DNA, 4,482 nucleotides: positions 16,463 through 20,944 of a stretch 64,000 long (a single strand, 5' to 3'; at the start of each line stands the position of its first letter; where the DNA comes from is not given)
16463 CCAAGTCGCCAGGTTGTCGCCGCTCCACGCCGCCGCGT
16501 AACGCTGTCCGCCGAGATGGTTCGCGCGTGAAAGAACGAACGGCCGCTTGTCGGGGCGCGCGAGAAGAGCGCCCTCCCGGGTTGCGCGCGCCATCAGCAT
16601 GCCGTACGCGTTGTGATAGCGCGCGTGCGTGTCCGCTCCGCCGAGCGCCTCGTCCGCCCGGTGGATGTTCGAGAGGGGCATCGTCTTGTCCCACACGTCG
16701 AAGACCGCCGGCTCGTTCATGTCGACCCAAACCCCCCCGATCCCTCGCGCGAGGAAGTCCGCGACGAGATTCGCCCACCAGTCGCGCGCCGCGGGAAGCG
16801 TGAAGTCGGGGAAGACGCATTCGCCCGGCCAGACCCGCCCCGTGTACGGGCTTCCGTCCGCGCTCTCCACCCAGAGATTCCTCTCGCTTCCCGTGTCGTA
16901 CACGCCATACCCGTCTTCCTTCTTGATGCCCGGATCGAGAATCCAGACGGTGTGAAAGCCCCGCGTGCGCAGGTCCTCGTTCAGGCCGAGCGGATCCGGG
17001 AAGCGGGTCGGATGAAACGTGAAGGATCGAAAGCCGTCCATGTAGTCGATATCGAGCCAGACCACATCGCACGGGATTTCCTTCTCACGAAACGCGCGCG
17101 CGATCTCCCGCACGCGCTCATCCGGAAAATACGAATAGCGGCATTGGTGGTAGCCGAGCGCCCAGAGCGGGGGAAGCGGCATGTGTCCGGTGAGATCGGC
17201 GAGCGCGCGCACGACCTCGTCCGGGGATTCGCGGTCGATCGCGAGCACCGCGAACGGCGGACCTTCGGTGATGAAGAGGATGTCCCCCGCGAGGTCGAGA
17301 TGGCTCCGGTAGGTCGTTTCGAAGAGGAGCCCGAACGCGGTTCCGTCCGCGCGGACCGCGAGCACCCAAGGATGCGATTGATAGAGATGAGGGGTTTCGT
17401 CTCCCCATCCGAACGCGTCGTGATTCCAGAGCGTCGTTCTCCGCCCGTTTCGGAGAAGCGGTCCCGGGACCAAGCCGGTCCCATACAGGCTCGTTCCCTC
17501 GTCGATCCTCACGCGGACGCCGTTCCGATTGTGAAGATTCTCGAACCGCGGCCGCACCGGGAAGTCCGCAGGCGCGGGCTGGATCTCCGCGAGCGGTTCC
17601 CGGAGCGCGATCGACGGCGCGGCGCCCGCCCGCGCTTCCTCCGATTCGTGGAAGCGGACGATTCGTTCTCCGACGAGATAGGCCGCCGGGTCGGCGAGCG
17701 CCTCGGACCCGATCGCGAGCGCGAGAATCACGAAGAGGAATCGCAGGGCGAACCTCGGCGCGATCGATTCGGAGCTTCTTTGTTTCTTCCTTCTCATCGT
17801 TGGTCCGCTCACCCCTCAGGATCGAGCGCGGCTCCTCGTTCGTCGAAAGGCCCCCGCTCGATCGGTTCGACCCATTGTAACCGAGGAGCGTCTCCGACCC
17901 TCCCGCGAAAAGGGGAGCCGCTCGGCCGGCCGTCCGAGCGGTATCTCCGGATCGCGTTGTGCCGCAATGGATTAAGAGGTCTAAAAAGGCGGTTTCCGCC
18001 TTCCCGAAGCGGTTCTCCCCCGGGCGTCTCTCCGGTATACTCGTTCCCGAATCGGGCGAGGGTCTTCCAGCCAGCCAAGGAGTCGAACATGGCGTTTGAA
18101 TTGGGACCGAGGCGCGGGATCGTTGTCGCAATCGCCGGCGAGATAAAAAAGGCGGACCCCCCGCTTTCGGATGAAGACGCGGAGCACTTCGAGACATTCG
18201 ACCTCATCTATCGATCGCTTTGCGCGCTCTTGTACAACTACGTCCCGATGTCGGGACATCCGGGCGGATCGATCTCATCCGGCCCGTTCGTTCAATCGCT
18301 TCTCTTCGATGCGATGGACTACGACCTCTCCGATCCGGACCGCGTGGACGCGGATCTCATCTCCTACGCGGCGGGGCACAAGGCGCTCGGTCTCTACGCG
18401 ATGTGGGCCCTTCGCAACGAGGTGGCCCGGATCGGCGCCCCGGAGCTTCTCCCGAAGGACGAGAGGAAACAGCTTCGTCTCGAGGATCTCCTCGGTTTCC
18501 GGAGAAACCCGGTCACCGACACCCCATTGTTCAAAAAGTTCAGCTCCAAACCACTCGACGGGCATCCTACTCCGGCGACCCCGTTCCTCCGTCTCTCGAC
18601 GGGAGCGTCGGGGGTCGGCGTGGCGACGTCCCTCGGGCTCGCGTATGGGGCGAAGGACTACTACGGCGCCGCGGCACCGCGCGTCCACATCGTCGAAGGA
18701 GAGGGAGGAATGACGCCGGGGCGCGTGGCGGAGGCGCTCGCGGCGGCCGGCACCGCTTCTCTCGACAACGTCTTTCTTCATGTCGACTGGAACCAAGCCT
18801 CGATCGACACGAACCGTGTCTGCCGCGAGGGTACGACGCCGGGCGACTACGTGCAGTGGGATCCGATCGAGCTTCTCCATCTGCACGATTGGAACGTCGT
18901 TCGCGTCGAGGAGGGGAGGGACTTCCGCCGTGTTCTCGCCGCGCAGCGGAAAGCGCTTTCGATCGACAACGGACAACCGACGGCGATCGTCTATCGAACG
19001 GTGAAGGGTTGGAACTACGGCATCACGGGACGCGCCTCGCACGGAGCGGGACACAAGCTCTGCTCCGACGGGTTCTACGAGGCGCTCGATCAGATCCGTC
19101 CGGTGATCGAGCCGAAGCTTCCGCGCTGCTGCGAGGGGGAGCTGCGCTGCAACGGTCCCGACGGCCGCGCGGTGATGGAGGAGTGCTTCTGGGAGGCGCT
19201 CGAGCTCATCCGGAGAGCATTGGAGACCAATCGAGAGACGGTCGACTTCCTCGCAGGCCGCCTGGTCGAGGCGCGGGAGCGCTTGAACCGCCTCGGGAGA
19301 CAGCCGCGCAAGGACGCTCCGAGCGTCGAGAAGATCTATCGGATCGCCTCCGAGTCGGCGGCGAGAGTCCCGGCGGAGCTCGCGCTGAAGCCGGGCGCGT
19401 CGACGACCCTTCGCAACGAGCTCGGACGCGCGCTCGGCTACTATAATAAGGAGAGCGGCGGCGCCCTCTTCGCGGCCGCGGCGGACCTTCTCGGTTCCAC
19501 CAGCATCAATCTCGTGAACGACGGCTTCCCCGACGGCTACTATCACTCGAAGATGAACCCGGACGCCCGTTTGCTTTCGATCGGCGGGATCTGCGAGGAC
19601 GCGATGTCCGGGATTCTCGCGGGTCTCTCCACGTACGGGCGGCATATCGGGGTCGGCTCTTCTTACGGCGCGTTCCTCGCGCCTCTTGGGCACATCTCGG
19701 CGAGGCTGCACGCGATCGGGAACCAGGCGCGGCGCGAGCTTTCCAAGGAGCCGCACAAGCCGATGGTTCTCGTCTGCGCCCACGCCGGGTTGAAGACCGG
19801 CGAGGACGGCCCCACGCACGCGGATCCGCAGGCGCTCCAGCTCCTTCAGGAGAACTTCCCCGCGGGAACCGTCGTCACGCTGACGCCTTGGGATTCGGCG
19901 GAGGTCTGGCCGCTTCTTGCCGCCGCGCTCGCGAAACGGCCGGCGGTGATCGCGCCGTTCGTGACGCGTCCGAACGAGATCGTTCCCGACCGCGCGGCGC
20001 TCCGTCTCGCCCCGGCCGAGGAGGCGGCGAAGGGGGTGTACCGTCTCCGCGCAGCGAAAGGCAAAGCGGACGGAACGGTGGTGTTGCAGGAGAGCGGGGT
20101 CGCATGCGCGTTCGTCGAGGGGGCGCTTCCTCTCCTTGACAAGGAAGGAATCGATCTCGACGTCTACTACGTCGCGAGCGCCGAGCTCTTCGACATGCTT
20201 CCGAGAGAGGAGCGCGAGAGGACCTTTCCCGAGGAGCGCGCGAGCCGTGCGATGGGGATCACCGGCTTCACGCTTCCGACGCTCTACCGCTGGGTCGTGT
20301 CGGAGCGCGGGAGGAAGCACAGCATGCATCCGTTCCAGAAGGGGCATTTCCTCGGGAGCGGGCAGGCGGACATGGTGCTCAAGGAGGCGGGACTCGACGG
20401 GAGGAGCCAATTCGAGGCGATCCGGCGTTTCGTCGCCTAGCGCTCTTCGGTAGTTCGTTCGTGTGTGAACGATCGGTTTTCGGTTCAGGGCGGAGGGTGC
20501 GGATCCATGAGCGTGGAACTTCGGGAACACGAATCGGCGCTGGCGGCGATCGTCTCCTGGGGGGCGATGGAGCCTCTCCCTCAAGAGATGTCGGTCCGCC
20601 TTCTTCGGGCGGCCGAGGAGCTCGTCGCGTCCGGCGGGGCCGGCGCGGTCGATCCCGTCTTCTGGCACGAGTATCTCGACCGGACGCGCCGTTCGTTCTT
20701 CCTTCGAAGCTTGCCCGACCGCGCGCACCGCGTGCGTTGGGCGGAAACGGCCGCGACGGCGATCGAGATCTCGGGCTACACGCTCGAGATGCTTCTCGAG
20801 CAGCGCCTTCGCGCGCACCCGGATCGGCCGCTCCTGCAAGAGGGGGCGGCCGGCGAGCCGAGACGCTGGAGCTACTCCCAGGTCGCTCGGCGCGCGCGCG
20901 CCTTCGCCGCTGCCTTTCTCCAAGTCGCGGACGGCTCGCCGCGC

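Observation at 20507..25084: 1525-aa fusion of a long-chain fatty-acid-CoA ligase, a roughly 700-aa unknown region and a C-terminal GNAT acyltransferase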

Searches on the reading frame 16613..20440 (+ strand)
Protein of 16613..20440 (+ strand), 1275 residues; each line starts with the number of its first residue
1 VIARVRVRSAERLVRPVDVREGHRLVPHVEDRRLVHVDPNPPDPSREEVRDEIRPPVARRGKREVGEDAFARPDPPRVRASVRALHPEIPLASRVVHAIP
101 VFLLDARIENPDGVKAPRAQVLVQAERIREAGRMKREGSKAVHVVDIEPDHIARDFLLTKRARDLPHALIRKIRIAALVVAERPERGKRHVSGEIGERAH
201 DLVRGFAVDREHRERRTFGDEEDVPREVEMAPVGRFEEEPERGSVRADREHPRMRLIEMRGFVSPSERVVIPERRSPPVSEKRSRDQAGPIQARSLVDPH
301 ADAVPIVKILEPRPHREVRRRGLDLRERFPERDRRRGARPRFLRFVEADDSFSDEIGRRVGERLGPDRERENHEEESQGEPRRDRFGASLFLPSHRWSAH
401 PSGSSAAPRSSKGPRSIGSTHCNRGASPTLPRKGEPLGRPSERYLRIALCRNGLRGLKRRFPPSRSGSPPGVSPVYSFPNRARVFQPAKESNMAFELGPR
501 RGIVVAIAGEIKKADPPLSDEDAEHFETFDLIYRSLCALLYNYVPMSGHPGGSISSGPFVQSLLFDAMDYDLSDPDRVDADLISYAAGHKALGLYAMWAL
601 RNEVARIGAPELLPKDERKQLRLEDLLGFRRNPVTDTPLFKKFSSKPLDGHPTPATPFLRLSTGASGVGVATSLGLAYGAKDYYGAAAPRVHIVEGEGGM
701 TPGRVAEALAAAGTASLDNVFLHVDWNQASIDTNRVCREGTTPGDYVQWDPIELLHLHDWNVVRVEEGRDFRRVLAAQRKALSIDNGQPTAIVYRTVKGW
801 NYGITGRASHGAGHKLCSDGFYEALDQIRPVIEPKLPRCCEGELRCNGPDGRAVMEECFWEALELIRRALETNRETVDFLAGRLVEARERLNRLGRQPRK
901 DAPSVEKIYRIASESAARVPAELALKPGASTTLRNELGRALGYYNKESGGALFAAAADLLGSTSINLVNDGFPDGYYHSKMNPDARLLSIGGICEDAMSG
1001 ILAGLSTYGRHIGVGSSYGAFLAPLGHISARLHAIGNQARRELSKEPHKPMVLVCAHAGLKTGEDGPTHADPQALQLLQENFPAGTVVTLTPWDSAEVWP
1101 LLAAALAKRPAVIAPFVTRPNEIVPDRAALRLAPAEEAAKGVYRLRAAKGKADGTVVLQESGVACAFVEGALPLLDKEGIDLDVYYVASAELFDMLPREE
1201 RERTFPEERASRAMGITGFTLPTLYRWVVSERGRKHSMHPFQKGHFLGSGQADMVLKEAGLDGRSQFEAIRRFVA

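Call 7: search_protein_families(library=pfam, proteins=[window:16613-20440:+], max_evalue=0.001)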
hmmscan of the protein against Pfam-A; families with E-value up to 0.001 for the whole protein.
window:16613-20440:+ (1275 aa): 2 families
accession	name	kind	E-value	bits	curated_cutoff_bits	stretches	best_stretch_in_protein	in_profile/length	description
PF00456.26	Transketolase_N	-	4.3e-14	52.7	22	1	624-813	73-262/334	Transketolase, thiamine diphosphate binding domain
PF02779.29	Transket_pyr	-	3.5e-12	46.7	27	1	949-1113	20-165/174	Transketolase, pyrimidine binding domain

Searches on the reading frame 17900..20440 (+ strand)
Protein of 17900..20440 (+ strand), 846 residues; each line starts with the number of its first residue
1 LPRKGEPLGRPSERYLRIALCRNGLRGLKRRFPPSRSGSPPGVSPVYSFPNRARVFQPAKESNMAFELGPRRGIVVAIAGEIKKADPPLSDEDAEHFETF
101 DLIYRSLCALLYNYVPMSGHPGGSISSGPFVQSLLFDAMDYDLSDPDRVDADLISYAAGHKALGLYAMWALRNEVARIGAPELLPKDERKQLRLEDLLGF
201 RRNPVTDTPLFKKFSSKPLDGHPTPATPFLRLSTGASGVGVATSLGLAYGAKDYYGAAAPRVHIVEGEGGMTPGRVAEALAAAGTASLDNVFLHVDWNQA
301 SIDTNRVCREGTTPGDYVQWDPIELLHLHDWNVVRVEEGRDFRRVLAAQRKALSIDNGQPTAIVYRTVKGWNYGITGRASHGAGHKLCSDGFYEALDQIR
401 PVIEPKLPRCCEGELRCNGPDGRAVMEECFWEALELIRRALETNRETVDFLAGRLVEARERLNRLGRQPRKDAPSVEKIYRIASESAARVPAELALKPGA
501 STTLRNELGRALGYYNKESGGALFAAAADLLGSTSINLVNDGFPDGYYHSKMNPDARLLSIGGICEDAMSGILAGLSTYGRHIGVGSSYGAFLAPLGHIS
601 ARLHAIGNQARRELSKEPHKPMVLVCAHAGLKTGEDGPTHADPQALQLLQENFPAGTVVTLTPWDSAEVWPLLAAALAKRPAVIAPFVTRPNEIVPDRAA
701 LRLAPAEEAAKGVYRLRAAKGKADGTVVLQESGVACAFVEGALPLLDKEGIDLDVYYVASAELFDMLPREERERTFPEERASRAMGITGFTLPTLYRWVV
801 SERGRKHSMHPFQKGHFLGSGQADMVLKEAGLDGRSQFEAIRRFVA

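Call 20: search_protein_families(library=ncbifam, proteins=[window:17900-20440:+], max_evalue=0.001)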
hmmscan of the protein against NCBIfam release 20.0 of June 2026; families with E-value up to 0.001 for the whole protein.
window:17900-20440:+ (846 aa): 5 families
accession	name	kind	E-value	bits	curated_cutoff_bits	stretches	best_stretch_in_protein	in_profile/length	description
NF004559.0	PRK05899.2-5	equivalog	1.2e-37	129.4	488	2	117-397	37-277/627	transketolase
TIGR00232.1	tktlase_bact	equivalog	2.8e-25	88.8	682.25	2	502-799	349-613/654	transketolase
NF004556.0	PRK05899.2-2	equivalog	6.5e-22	77.5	575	1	213-397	104-274/639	transketolase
NF004558.0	PRK05899.2-4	equivalog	4.8e-17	61.6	788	1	505-842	347-647/651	transketolase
TIGR00759.1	aceE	equivalog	1.5e-05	23.2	859.9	0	337-382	357-402/885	pyruvate dehydrogenase (acetyl-transferring), homodimeric type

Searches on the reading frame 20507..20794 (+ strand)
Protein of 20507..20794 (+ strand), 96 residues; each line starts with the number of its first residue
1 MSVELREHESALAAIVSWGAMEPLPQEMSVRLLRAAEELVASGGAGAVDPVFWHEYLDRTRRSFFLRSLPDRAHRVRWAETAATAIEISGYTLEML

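Call 52: search_protein_families(library=pfam, proteins=[window:20507-20794:+], max_evalue=0.01)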
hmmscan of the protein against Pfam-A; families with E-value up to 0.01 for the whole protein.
window:20507-20794:+ (96 aa): 0 families
